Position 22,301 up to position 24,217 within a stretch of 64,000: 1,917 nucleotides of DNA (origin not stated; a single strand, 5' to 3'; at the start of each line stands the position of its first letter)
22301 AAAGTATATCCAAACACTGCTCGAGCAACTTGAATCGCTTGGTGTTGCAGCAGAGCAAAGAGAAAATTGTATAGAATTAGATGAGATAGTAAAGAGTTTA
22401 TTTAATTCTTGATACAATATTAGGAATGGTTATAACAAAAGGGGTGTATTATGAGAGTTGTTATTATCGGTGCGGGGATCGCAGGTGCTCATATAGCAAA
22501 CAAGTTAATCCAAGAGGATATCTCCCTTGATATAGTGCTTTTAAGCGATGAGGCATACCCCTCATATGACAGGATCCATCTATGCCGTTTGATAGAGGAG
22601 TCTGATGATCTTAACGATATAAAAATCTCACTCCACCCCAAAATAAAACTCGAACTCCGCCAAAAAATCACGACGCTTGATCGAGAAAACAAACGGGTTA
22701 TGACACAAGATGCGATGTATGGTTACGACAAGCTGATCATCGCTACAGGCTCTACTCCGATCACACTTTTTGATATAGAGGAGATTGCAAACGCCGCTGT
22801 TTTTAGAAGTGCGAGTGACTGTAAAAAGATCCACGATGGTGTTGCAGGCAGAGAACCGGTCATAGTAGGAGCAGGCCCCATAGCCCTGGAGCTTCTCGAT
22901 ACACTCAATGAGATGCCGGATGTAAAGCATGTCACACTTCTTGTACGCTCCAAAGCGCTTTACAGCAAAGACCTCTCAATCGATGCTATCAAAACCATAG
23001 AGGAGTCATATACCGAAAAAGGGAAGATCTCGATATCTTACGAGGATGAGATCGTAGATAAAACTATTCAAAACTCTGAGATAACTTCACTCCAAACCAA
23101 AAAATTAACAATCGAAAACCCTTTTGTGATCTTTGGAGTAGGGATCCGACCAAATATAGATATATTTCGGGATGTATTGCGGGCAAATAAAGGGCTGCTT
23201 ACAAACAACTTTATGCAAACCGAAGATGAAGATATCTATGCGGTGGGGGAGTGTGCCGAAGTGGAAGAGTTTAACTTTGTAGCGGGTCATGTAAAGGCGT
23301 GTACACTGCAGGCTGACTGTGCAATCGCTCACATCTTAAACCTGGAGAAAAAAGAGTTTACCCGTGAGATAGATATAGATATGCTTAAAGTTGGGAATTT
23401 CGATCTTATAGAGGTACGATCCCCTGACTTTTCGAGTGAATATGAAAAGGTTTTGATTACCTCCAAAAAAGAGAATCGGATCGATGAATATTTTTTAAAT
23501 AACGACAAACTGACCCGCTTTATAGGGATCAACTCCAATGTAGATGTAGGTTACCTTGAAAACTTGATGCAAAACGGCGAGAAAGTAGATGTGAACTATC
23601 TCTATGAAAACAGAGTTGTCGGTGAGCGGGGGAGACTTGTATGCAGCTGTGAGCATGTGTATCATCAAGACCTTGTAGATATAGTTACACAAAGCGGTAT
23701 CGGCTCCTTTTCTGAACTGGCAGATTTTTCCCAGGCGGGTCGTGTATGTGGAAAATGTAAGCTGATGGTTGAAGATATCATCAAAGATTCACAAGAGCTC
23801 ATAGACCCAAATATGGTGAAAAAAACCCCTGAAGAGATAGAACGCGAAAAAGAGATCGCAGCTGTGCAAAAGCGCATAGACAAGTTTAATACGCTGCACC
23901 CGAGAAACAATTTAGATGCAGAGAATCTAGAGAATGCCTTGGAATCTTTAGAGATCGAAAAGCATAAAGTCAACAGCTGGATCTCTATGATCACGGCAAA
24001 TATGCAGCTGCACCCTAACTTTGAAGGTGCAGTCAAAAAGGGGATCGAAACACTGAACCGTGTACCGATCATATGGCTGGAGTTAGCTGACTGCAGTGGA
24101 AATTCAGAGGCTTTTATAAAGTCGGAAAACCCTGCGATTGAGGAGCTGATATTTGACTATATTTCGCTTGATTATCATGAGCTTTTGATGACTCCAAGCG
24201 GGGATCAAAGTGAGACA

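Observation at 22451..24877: [NiFe]-hydrogenase small subunit fused behind a NirB-like FAD/NAD(P)H-[2Fe-2S] reductase module: a candidate two-gene soluble H2:NAD(P)+ oxidoreductase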

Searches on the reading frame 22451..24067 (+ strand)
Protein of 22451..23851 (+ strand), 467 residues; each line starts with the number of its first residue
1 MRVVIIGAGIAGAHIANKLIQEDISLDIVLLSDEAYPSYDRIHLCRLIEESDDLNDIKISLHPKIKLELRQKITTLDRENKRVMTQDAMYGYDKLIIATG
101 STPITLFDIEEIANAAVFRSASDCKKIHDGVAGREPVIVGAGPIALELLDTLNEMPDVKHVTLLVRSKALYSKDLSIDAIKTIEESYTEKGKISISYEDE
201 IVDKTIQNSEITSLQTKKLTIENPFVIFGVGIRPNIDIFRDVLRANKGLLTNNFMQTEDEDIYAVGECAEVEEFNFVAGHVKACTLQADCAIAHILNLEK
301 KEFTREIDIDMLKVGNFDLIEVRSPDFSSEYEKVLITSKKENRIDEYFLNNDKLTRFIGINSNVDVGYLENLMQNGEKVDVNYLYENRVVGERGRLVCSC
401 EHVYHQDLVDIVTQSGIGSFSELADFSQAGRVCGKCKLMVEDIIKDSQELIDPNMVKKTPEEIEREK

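Call 36: find_related_loci(query=A2, collection=genome_contigs, flank=8000)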
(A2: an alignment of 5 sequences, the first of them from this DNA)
Query A2 (539 aa) in genome_contigs; peptide patterns used: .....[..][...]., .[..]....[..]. (x = any residue, [..] = any of these).
285 stretches matched a pattern; 89 encode a relative of the query (tblastn E <= 1e-3); the best 80 are kept; 80 distinct loci.
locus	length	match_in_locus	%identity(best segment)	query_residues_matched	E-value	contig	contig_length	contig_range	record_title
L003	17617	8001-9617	71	1-539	0e+0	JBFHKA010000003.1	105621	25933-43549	MAG: Sulfurimonas sp. isolate Mix_sand07.2021.05.G.77 k141_146232_length_105621_cov_18.8437, whole genome shotgun sequen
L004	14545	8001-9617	69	1-539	0e+0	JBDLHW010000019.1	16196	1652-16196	MAG: Campylobacterota bacterium isolate MAG002 MAG002_19, whole genome shotgun sequence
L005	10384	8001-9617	69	1-539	0e+0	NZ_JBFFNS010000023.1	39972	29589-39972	MAG: Sulfurimonas sp. isolate Mix_mud18.2022.04.8 k141_1459375_length_39972_cov_74.0157, whole genome shotgun sequence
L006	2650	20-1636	69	1-539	0e+0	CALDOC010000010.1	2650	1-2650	MAG TPA_asm: uncultured Sulfurimonas sp. isolate ERR2206789_bin.17_CONCOCT_v1.1_MAG genome assembly, contig: ERZ890810.1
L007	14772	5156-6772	68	1-539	0e+0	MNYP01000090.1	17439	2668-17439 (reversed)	MAG: Helicobacteraceae bacterium CG2_30_36_10 cg2_3.0_scaffold_2715_c, whole genome shotgun sequence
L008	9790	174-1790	68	1-539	0e+0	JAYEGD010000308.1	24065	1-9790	MAG: Campylobacterota bacterium isolate MAG255 MAG255_308, whole genome shotgun sequence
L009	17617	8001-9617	68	1-539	0e+0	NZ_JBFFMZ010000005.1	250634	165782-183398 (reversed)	MAG: Sulfurimonas sp. isolate Mix_mud18.2022.04.60 k141_444704_length_250634_cov_120.4025, whole genome shotgun sequence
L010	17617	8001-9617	68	1-539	0e+0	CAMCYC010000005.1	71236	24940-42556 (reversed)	MAG: Sulfurimonas crateris isolate MiH-14oct19-12 genome assembly, contig: MiH-14oct19-C521, whole genome shotgun sequen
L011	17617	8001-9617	68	1-539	0e+0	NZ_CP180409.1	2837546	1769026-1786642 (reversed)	Sulfurimonas sp. CS5 chromosome, complete genome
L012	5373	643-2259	65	1-539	0e+0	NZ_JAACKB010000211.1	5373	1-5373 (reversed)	Sulfurovum sp. bin170 PC1_k99_5485939, whole genome shotgun sequence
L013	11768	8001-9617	67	1-539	0e+0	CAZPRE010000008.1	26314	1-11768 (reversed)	MAG TPA_asm: uncultured Sulfurimonas sp. isolate SRP191223_co2_297 genome assembly, contig: NODE_762_length_26314_cov_5.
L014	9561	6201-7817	67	1-539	0e+0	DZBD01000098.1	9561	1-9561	MAG TPA_asm: Sulfuricurvum sp. isolate SulCav_PC08_66_37_13 SulCav_PC08-66_7136_length_9561_cov_6.312750, whole genome s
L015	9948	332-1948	66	1-539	0e+0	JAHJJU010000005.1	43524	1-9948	MAG: bacterium isolate Modern_marine_rock_biofilm.mb.51 Modern_marine_rock.mb.51_k141_42954, whole genome shotgun sequen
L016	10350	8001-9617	68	1-539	0e+0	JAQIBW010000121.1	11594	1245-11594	MAG: Sulfurimonas sp. isolate GH10 k119_240925, whole genome shotgun sequence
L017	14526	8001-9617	67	1-539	0e+0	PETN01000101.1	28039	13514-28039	MAG: Sulfurimonas sp. CG01_land_8_20_14_3_00_36_23 CG01_land_8_20_14_3.00_scaffold_113_c, whole genome shotgun sequence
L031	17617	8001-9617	65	1-539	0e+0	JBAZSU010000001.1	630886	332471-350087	MAG: Sulfurimonas sp. isolate SO_2017_GW1_182 NODE_73_length_630886_cov_9.583194_OW334_2017, whole genome shotgun sequen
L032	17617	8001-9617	66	1-539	0e+0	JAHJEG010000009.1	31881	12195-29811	MAG: bacterium isolate Modern_marine_glass_biofilm.mb.119 Modern_marine_gla.mb.119_k141_122796, whole genome shotgun seq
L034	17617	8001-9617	64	1-539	0e+0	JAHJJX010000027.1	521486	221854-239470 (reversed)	MAG: bacterium isolate Modern_marine_rock_biofilm.mb.55 Modern_marine_rock.mb.55_k141_361987, whole genome shotgun seque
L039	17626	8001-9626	65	1-539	0e+0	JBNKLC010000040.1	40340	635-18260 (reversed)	MAG: Arcobacteraceae bacterium isolate H1H2.bin.25.orig k141_1147849, whole genome shotgun sequence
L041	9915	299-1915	65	1-539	0e+0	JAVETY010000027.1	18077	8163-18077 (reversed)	MAG: Sulfurimonadaceae bacterium isolate BF2_26 NODE_1562_length_18077_cov_3.185004_Biofilm2, whole genome shotgun seque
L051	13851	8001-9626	63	1-539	0e+0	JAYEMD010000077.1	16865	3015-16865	MAG: Campylobacterota bacterium isolate MAG090 MAG090_77, whole genome shotgun sequence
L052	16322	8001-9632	63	1-539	0e+0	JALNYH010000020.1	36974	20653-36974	MAG: Arcobacteraceae bacterium isolate SO_2017_CLC bin 93 scaffold_1118_c1_PH3_2017, whole genome shotgun sequence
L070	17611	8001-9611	56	1-539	0e+0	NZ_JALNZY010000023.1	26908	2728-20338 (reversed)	MAG: Sulfurimonas sp. isolate SO_2017_LW2 bin 125 scaffold_4001_c1_LW138R_2017, whole genome shotgun sequence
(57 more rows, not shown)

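Call 39: search_protein_families(library=pfam, proteins=[L051:3028-4788:+, L032:15049-15873:+, L041:6974-7507:+, L039:6156-6506:+, L031:15501-16595:+, L034:5152-6312:+, L070:744-1316:+, L011:7043-7948:+, L014:2222-3352:-, L052:7600-8004:+], max_evalue=0.001)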
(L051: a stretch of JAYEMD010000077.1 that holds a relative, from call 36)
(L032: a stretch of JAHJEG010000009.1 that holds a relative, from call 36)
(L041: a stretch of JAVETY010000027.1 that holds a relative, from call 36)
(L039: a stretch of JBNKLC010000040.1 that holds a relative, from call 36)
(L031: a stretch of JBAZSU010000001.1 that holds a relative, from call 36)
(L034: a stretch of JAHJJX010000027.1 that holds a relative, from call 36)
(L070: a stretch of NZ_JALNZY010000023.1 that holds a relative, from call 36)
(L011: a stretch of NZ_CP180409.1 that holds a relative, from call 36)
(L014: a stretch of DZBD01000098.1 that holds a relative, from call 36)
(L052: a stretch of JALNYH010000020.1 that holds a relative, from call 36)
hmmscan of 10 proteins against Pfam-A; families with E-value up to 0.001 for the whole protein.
L051:3028-4788:+ (586 aa): 2 families
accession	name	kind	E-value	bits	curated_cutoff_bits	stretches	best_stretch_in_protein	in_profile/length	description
PF00361.26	Proton_antipo_M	-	1.7e-40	139.5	21.5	1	172-437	2-278/294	NADH:quinone oxidoreductase/Mrp antiporter, TM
PF00662.26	Proton_antipo_N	-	9.2e-07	29.1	24.5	1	108-144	8-44/51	NADH-Ubiquinone oxidoreductase (complex I), chain 5 N-terminus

L032:15049-15873:+ (274 aa): 1 family
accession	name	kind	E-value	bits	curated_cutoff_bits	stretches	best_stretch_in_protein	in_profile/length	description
PF00146.26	NADHdh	-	2.8e-46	158.7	27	1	5-268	5-294/298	NADH dehydrogenase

L041:6974-7507:+ (177 aa): 1 family
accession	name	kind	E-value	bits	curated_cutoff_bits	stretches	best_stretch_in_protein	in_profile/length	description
PF01058.29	Oxidored_q6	-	1.1e-30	106.4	27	1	20-129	1-126/128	NADH ubiquinone oxidoreductase, 20 Kd subunit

L039:6156-6506:+ (116 aa): 1 family
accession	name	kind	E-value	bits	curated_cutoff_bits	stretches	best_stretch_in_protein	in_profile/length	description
PF00329.25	Complex1_30kDa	-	5.1e-09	37.2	22.5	1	13-110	9-113/124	Respiratory-chain NADH dehydrogenase, 30 Kd subunit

L031:15501-16595:+ (364 aa): 2 families
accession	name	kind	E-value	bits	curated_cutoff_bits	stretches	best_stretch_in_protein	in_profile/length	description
PF00346.24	Complex1_49kDa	-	1.8e-53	181.8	24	2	124-288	3-167/271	Respiratory-chain NADH dehydrogenase, 49 Kd subunit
PF00374.24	NiFeSe_Hases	-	3.3e-10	40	25.8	1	46-114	1-68/508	Nickel-dependent hydrogenase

L034:5152-6312:+ (386 aa): 2 families
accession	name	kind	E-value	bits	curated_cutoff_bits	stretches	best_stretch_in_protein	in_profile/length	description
PF03562.22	MltA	-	9.7e-55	185.4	24.3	1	126-289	1-163/163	MltA specific insert domain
PF06725.17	3D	-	2.1e-22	79.5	23.8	1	307-378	1-71/72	3D domain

L070:744-1316:+ (190 aa): 4 families
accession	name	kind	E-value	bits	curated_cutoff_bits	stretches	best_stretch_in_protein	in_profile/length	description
PF21176.3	RecR_HhH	-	5.6e-12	45.7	27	1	10-53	2-45/45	RecR, helix-hairpin-helix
PF13662.12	Toprim_4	-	1.4e-05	25.6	25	1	84-162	3-84/85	Toprim domain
PF02132.21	RecR_ZnF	-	0.00011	22.4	22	1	57-76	2-21/21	RecR, Cys4-zinc finger domain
PF21175.2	RecR_C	-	0.00025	20.8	22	1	165-187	1-23/24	RecR, C-terminal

L011:7043-7948:+ (301 aa): 1 family
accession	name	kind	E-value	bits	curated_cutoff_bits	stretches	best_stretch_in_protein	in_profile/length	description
PF02253.21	PLA1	-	9.7e-64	215.8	27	1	48-299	12-257/257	Phospholipase A1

L014:2222-3352:- (376 aa): 4 families
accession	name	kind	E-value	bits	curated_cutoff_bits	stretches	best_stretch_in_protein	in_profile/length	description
PF01556.23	DnaJ_C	-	3.6e-41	141.2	26.6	1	124-334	2-152/152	DnaJ C terminal domain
PF00226.36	DnaJ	-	5.8e-26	90.8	27.8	1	5-67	1-63/63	DnaJ domain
PF00684.25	DnaJ_CXXCXGXG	-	5.9e-13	49.3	32.7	1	150-209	1-65/65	DnaJ central domain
PF17302.8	DUF5351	-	0.00047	20.8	27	0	166-196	1-28/29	Family of unknown function (DUF5351)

L052:7600-8004:+ (134 aa): 10 families
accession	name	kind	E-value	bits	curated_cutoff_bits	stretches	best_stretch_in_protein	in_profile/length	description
PF00037.32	Fer4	-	6.2e-10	38.9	21.1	2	37-58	2-23/24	4Fe-4S binding domain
PF12838.12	Fer4_7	-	3.4e-09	37.5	27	1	43-97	2-50/52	4Fe-4S dicluster domain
PF13237.11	Fer4_10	-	2e-08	34.5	25.5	2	36-96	2-53/53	4Fe-4S dicluster domain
PF13187.11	Fer4_9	-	8.1e-08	32.6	27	1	42-97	1-49/52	4Fe-4S dicluster domain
PF13484.11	Fer4_16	-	2.4e-07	31.9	30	0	85-121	2-39/66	4Fe-4S double cluster binding domain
PF14697.11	Fer4_21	-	2.6e-07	31.1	35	0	39-61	4-29/59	4Fe-4S dicluster domain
PF13183.11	Fer4_8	-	1.2e-05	26.2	27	1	42-97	4-66/68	4Fe-4S dicluster domain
PF12837.12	Fer4_6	-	1.7e-05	25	25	0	36-58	2-24/24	4Fe-4S binding domain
PF12800.12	Fer4_4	-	0.00014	22.3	24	0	82-96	1-15/17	4Fe-4S binding domain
PF12797.12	Fer4_2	-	0.00098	19.4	24.5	0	79-96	4-21/22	4Fe-4S binding domain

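Call 51: search_solved_structures(query=window:22451-23851:+, max_evalue=0.000001, show_alignments=4)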
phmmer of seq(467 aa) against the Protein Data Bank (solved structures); distinct sequences matched with E-value up to 0.000001: 47.
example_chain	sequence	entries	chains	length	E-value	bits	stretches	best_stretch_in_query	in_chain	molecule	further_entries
1xhc_A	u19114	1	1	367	8.7e-19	71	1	2-319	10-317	NADH oxidase /nitrite reductase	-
3klj_A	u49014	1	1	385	5.8e-16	61.7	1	2-347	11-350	NAD(FAD)-dependent dehydrogenase, NirB-family (N-terminal domain)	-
3cgb_A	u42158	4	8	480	6.9e-16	61.4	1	1-283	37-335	Pyridine nucleotide-disulfide oxidoreductase, class I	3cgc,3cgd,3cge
5voh_A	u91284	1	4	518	1.8e-13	53.5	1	65-272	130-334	NADH oxidase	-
5jcl_A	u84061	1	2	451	8.4e-13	51.3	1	65-303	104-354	Os09g0567300 protein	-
5jci_A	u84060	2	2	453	1.1e-12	50.8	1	65-303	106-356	Os09g0567300 protein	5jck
5jcm_A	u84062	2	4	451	1.2e-12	50.8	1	65-303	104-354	Os09g0567300 protein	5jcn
6krt_A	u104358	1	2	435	1.3e-12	50.7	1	65-308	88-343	monodehydroascorbate reductase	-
8yo8_A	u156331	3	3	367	3.4e-12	49.3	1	2-301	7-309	Ferroptosis suppressor protein 1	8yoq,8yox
8jsc_C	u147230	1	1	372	3.5e-12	49.2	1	2-301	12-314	Ferroptosis suppressor protein 1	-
8wik_A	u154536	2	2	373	3.6e-12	49.2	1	2-301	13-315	Ferroptosis suppressor protein 1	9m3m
1q1r_A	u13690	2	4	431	5.5e-12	48.6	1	3-271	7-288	Putidaredoxin reductase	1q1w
3lb8_A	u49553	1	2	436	5.7e-12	48.5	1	3-271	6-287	Putidaredoxin reductase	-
7bq6_A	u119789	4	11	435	5.8e-12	48.5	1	65-304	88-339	Pg protein | Pennisetum glaucum monodehydroascorbate reductase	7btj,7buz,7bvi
6pfz_D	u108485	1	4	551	1.4e-11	47.2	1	1-271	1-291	NADH oxidase (NoxA-3)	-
5er0_A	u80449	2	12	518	3.7e-11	45.8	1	65-272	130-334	NADH oxidase | NAD(FAD)-dependent dehydrogenase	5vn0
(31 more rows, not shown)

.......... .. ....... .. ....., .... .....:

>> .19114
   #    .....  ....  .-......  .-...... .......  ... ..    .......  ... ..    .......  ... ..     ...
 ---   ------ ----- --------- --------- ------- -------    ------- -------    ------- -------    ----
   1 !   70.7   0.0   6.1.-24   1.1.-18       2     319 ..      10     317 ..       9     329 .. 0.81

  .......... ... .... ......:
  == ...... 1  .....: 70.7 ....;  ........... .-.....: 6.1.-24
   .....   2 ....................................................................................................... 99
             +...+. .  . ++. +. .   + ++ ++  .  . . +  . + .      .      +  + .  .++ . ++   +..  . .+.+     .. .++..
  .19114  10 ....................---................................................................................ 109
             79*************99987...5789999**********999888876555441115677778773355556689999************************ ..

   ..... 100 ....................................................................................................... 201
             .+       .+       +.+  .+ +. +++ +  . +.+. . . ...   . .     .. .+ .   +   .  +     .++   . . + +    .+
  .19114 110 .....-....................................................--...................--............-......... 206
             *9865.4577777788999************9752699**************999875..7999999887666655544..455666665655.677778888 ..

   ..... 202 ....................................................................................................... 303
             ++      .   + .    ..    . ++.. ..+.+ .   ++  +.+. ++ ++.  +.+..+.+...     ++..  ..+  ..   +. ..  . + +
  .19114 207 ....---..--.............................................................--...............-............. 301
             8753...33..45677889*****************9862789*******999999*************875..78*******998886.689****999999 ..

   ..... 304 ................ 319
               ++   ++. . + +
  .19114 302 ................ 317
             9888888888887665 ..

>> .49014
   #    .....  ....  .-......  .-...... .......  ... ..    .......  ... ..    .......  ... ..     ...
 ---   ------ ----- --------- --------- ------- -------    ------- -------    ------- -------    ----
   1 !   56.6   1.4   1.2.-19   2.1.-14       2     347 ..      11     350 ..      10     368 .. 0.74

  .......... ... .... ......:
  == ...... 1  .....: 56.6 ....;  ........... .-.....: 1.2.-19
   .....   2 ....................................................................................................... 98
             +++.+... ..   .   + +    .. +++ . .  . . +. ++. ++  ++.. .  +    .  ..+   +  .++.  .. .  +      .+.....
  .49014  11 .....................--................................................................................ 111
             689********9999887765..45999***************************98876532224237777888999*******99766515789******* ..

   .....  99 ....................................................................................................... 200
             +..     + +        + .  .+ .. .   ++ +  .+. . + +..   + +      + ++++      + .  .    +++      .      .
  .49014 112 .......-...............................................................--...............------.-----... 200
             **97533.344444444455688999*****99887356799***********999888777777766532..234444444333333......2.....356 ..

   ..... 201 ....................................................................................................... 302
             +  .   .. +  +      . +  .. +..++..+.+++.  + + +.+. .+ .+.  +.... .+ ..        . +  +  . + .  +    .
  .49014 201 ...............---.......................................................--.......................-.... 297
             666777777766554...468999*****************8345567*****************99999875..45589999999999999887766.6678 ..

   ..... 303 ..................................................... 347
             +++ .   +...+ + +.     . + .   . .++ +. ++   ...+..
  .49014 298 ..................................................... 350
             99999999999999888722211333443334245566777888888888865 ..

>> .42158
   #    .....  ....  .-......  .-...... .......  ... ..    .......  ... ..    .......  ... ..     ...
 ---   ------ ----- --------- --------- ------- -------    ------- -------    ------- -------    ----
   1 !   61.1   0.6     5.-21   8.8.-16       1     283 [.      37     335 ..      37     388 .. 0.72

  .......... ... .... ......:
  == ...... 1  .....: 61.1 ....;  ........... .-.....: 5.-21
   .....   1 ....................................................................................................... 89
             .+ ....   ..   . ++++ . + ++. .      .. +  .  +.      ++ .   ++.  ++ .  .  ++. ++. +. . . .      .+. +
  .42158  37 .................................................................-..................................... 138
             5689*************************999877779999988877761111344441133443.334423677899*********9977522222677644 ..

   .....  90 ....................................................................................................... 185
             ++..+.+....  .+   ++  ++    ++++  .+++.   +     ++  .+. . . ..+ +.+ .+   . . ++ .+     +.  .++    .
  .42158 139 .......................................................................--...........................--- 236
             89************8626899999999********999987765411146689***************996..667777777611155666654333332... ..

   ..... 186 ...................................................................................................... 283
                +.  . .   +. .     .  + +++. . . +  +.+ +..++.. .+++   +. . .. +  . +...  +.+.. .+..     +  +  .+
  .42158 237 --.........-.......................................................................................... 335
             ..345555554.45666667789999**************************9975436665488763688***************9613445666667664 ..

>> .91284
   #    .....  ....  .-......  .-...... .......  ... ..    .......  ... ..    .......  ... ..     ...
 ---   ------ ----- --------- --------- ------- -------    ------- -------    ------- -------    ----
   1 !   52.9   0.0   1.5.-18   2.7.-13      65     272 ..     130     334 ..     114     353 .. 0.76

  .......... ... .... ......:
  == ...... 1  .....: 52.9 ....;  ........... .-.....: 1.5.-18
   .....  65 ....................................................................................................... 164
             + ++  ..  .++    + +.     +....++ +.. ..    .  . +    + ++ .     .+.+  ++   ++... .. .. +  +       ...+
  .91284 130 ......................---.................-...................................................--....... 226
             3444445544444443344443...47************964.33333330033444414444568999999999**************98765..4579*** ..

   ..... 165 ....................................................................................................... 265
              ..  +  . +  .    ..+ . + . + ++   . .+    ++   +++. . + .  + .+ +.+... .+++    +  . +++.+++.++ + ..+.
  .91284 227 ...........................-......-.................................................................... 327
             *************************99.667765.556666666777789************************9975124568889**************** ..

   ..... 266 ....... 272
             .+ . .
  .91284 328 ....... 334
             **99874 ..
